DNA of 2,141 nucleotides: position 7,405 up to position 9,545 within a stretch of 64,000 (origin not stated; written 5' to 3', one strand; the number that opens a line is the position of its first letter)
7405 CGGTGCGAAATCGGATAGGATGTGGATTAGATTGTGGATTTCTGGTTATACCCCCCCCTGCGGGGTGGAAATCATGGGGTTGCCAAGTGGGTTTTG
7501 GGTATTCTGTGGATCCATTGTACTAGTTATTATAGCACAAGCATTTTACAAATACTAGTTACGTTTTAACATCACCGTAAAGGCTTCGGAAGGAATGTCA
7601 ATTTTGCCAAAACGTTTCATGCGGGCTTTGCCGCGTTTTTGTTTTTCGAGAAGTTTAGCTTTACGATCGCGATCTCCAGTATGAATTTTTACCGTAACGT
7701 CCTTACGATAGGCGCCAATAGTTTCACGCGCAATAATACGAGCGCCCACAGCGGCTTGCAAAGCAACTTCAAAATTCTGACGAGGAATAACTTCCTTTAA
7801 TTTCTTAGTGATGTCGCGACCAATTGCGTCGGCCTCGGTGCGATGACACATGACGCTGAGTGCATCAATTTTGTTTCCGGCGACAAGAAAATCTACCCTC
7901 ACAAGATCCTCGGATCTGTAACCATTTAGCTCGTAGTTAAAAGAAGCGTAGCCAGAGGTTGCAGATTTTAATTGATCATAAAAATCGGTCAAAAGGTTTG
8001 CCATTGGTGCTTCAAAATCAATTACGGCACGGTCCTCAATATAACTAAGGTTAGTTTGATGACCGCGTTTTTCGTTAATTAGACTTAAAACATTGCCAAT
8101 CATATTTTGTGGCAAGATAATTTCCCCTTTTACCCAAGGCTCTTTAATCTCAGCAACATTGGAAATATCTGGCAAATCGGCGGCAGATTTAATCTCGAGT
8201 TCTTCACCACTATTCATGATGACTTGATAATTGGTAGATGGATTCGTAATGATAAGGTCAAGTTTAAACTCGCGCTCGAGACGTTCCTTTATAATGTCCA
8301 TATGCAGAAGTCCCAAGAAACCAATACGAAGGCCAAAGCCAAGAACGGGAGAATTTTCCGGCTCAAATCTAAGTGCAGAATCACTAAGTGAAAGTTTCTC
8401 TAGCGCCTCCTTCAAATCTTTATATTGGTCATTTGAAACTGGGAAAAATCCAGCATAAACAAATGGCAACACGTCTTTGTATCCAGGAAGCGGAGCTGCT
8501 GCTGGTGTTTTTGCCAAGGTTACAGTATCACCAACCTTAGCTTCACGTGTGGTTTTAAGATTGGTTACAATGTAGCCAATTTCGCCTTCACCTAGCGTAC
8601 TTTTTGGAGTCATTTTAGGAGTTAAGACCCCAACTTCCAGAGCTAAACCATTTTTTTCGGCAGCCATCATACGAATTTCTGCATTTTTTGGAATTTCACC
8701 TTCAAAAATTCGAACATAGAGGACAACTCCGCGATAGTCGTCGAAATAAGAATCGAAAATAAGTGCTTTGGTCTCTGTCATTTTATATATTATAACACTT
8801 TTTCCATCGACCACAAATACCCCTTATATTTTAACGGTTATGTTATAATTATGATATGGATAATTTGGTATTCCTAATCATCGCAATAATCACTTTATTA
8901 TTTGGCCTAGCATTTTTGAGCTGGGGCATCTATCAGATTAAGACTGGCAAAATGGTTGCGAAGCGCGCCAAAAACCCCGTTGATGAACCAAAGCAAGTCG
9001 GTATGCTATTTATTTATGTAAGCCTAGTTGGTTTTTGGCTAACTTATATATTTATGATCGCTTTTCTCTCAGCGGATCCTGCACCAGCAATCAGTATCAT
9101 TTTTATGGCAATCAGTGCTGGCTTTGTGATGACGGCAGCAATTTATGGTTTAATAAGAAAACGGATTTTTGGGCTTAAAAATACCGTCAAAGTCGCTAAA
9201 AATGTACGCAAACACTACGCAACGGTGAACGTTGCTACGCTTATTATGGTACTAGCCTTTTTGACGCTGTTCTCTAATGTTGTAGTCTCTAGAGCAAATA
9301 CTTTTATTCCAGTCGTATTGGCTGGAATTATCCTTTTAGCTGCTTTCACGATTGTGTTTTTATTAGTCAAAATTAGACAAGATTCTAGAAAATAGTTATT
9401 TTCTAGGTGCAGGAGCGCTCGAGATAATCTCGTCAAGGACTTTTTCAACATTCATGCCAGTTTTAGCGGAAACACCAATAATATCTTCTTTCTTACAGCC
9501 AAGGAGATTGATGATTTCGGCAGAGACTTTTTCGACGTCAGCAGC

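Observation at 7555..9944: lepA (EF4) is split at a domain boundary by an opposite-strand membrane-protein gene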

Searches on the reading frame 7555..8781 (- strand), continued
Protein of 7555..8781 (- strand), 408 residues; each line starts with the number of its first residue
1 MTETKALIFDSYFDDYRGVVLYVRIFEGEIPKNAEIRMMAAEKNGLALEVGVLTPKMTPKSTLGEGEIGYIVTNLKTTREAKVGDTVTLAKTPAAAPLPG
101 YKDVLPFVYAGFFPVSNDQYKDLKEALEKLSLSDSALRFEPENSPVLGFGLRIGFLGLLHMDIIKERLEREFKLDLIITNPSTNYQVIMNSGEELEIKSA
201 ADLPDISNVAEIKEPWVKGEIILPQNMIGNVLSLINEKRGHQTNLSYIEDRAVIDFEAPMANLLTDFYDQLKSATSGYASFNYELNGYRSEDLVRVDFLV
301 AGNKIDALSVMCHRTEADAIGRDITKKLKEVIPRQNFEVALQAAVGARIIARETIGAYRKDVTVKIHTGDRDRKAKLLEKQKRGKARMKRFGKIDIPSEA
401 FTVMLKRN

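Call 93: predict_structure(alignment_id=A2)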
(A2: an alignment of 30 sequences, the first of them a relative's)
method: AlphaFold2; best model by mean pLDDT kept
length: 663 residues; sequences in the alignment: 30
mean_pLDDT: 44.0   pTM: 0.33
mean pLDDT of the five models: 44.0, 42.8, 41.1, 35.5, 34.9
residues with pLDDT >= 90: 6; 70-90: 97; 50-70: 121; < 50: 439
segments of 3 or more residues with pLDDT < 50: 32-57, 73-87, 176-419, 434-439, 453-459, 516-569, 586-663
pLDDT, mean of each block of 10 residues (from residue 1): 72 61 79 45 43 44 82 45 47 82 63 66 86 79 73 85 88 57 24 22 27 23 26 24 24 26 24 26 31 23 23 33 28 25 23 24 24 36 30 26 29 43 52 50 68 47 52 65 65 61 68 54 39 24 37 37 42 54 47 34 29 23 33 41 29 27 24
secondary structure, 60 per line:
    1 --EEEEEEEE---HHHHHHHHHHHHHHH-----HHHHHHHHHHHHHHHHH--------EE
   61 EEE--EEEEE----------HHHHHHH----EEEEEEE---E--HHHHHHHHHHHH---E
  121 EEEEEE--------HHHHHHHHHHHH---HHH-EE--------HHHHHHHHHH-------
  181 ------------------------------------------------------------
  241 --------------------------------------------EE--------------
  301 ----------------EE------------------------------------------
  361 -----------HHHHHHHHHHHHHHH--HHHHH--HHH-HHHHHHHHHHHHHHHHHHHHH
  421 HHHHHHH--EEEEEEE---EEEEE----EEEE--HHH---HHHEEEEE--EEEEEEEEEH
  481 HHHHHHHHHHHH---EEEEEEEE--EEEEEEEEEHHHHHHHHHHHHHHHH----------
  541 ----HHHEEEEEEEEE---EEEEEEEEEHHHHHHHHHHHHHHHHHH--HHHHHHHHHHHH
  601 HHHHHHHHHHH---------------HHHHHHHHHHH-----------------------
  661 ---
elements in order (helices of 4 or more, strands of 3 or more residues): E3-10 H14-28 H34-50 E59-63 E66-70 H81-87 E92-98 H105-116 E120-126 H135-146 H164-173 H372-386 H389-393 H400-427 E430-436 E440-444 E449-452 E464-468 E471-479 H480-492 E496-503 E506-514 H515-530 E548-556 E560-568 H569-586 H589-611 H627-637

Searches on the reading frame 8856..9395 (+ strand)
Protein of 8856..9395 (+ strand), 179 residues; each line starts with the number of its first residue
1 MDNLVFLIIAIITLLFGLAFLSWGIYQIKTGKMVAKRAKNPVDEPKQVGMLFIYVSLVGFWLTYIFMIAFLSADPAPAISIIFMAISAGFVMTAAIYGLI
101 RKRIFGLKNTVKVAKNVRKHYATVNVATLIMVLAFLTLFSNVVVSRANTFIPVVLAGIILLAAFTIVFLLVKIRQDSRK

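Call 3: search_protein_families(library=pfam, proteins=[window:8856-9395:+], max_evalue=0.01)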
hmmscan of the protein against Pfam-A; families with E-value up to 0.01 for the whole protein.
window:8856-9395:+ (179 aa): 0 families

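Call 4: search_protein_families(library=ncbifam, proteins=[window:8856-9395:+], max_evalue=0.01)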
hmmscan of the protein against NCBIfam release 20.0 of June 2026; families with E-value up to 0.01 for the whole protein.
window:8856-9395:+ (179 aa): 0 families

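Call 6: find_encoding_contigs(protein=window:8856-9395:+, flank=5000, max_places=10)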
Protein window:8856-9395:+ (179 aa): no gene with exactly this product is on record in the collection.

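Call 25: find_homologous_proteins(query=window:8856-9395:+, max_evalue=0.001)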
Query window:8856-9395:+ (179 aa): 9 proteins with E <= 0.001 among 364 candidates.
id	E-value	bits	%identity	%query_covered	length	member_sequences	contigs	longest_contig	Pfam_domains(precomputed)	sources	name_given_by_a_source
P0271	1.5e-101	355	98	100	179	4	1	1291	-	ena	-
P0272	2.3e-86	306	84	100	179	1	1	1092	-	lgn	-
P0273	8.3e-58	213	61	92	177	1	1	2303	-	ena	-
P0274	6.9e-53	197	53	100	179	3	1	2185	-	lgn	-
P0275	2.6e-45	172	51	100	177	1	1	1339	-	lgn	-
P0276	1.2e-26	112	45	78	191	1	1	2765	-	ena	-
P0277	8.9e-20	89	34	96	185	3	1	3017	-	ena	-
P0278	4.3e-18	84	36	87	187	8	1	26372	-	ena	-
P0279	1.6e-16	79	37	81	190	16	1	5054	-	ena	-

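Call 26: find_encoding_contigs(protein=P0273, flank=3000, max_places=3)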
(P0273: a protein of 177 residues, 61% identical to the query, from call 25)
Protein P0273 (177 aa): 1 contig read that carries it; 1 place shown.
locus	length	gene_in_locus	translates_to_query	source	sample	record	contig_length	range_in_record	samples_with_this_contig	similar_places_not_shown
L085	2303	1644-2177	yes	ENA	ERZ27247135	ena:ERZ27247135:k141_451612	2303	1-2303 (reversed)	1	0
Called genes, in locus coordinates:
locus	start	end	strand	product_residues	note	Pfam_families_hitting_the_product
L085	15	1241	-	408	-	PF03144:GTP_EFTU_D2, PF00679:EFG_C, PF06421:LepA_C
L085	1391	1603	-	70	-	-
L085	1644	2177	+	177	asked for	-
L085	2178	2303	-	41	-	?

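Call 27: find_encoding_contigs(protein=P0274, flank=3000, max_places=3)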
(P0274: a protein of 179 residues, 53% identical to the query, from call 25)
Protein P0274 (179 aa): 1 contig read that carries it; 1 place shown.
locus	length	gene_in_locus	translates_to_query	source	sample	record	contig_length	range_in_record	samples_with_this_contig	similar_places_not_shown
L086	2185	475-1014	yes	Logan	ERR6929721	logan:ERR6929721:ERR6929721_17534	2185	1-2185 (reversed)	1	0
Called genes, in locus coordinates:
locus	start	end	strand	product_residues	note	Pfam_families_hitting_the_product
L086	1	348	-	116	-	?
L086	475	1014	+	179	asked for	-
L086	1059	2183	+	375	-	?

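Call 28: find_encoding_contigs(protein=P0278, flank=5000, max_places=3)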
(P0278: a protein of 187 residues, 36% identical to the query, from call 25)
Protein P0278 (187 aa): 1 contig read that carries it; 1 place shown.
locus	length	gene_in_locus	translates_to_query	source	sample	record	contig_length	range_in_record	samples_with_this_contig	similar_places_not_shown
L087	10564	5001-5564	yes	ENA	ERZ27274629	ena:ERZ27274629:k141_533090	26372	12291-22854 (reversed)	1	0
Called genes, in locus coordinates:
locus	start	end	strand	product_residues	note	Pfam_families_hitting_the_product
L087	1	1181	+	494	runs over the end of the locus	PF03193:RsgA_GTPase (faint), PF00071:Ras (faint), PF01926:MMR_HSR1, PF00009:GTP_EFTU (weak), PF01926:MMR_HSR1, PF02421:FeoB_N, PF04548:AIG1 (weak), PF14714:KH_dom-like, +3 more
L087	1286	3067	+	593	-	PF13638:PIN_4, PF02562:PhoH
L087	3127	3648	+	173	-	PF01195:Pept_tRNA_hydro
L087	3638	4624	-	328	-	PF02481:DNA_processg_A, PF18306:LDcluster4 (weak)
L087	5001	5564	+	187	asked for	-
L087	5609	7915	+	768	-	PF01751:Toprim, PF01131:Topoisom_bac, PF13368:Toprim_C_rpt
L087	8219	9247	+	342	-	PF04545:Sigma70_r4, PF05066:HARE-HTH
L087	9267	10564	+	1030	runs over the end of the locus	PF26449:DUF8128, PF01935:DUF87 (weak), PF10412:TrwB_AAD_bind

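Call 31: search_protein_families(library=pfam, proteins=[L086:1059-2183:+, L086:1-348:-, L085:1391-1603:-], max_evalue=0.001)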
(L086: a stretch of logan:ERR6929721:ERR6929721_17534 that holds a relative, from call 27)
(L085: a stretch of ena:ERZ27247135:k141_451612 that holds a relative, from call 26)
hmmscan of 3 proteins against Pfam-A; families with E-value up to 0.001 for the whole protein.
L086:1059-2183:+ (375 aa): 3 families
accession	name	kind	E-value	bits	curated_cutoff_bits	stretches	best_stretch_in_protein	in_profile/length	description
PF17757.6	UvrB_inter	-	1.2e-23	83.4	22.9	1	208-288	10-91/91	UvrB interaction domain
PF04851.21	ResIII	-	1.5e-12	48.2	22.5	1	11-84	3-81/164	Type III restriction enzyme, res subunit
PF00270.35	DEAD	-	9e-06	26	26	1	15-90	3-81/167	DEAD/DEAH box helicase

L086:1-348:- (116 aa): 1 family
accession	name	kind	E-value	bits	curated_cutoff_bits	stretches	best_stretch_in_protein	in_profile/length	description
PF00132.30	Hexapep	-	0.00034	20.6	27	0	72-92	16-36/36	Bacterial transferase hexapeptide (six repeats)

L085:1391-1603:- (70 aa): 0 families

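Call 65: find_related_loci(query=A1, collection=viral_contigs, flank=4000)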
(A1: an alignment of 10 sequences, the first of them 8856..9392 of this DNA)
Query A1 (179 aa) in viral_contigs; peptide patterns used: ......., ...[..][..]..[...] (x = any residue, [..] = any of these).
70 stretches matched a pattern, but none encodes a relative of the query by tblastn (E <= 1e-3).

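Call 66: predict_structure(alignment_id=A1)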
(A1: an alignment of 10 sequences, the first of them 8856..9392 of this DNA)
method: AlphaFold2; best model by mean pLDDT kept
length: 179 residues; sequences in the alignment: 10
mean_pLDDT: 85.5   pTM: 0.75
mean pLDDT of the five models: 85.5, 83.6, 83.0, 81.4, 81.3
residues with pLDDT >= 90: 74; 70-90: 86; 50-70: 19; < 50: 0
segments of 3 or more residues with pLDDT < 50: none
pLDDT, mean of each block of 10 residues (from residue 1): 87 94 90 64 85 90 89 81 85 92 87 89 94 82 62 88 94 86
secondary structure, 60 per line:
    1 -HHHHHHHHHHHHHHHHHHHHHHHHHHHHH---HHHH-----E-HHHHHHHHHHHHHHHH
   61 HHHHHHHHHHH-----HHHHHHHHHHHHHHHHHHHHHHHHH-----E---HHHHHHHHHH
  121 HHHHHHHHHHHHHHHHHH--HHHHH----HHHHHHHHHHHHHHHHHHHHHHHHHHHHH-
elements in order: H2-30 H34-37 H45-71 H77-101 H111-138 H141-145 H150-178

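Call 69: fold_search(model_id=the predicted structure, library=pdb)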
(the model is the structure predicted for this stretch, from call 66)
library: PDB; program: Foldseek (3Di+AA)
matches with E <= 10: 188; with E <= 0.001: 0
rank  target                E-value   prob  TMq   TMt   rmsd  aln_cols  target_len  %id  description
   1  6uus_R                1.1e+00  0.33  0.36  0.24   9.2       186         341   15  CryoEM Structure of the active Adrenomedullin 2 receptor G protein complex with adrenomedullin peptide (released 2020-04-01)
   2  1vgo_B                1.6e+00  0.47  0.39  0.32   7.9       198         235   10  Crystal Structure of Archaerhodopsin-2 (released 2005-10-04)
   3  8i7o_B2               1.7e+00  0.15  0.29  0.21  36.0       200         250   12  In situ structure of axonemal doublet microtubules in mouse sperm with 16-nm repeat (released 2023-10-11)
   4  4z9j_A                1.8e+00  0.47  0.32  0.36  22.1       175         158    9  Apo-Tar from E. coli (released 2016-07-20)
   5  8esv_B                1.9e+00  0.35  0.30  0.23  11.6       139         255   16  Structure of human ADAM10-Tspan15 complex bound to 11G2 vFab (released 2023-06-14)
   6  9fj2_E                2.0e+00  0.47  0.32  0.32  12.6       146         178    8  Rubrerythrin from Clostridium difficile P28 (released 2025-06-11)
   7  9isi                  2.1e+00  0.21  0.35  0.21   9.8       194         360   14  Structure of human C3aR in apo state (released 2025-04-23)
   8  8iyj_R0               2.2e+00  0.16  0.28  0.26  29.4       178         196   12  Cryo-EM structure of the 48-nm repeat doublet microtubule from mouse sperm (released 2023-07-05)
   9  9cdc                  2.3e+00  0.63  0.52  0.41   6.6       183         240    9  Kalium channelrhodopsin 1 C110A mutant from Hyphochytrium catenoides, Dark State (released 2025-02-19)
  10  8zap_B                2.4e+00  0.33  0.42  0.32   9.1       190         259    8  ExoC110T class 1 channelrhodopsin (released 2024-09-04)
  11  9mm5_R                2.4e+00  0.20  0.37  0.24   9.2       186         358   13  CGRP Receptor in complex with dC2_049 (released 2026-01-28)
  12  9fj2_C                2.5e+00  0.25  0.26  0.27  11.0       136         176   11  Rubrerythrin from Clostridium difficile P28 (released 2025-06-11)
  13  1h68                  2.5e+00  0.16  0.35  0.30  15.1       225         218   12  sensory rhodopsin II (released 2001-08-28)
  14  8h86                  2.7e+00  0.41  0.43  0.33   8.1       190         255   10  Cryo-EM structure of the potassium-selective channelrhodopsin HcKCR1 in lipid nanodisc (released 2023-09-06)
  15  9fj2_A                2.7e+00  0.38  0.32  0.32  12.5       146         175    9  Rubrerythrin from Clostridium difficile P28 (released 2025-06-11)
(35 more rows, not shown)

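Call 73: search_protein_families(library=padloc, proteins=[window:8856-9395:+, P0278], max_evalue=0.01)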
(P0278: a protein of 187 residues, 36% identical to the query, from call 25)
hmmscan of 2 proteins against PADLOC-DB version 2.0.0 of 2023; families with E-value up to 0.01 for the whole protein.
window:8856-9395:+ (179 aa): 0 families

P0278 (187 aa): 0 families

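Call 74: search_protein_families(library=phrogs, proteins=[window:8856-9395:+, P0278], max_evalue=0.01)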
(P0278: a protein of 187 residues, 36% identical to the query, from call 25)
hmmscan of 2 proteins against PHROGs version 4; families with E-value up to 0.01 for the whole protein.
window:8856-9395:+ (179 aa): 0 families

P0278 (187 aa): 0 families
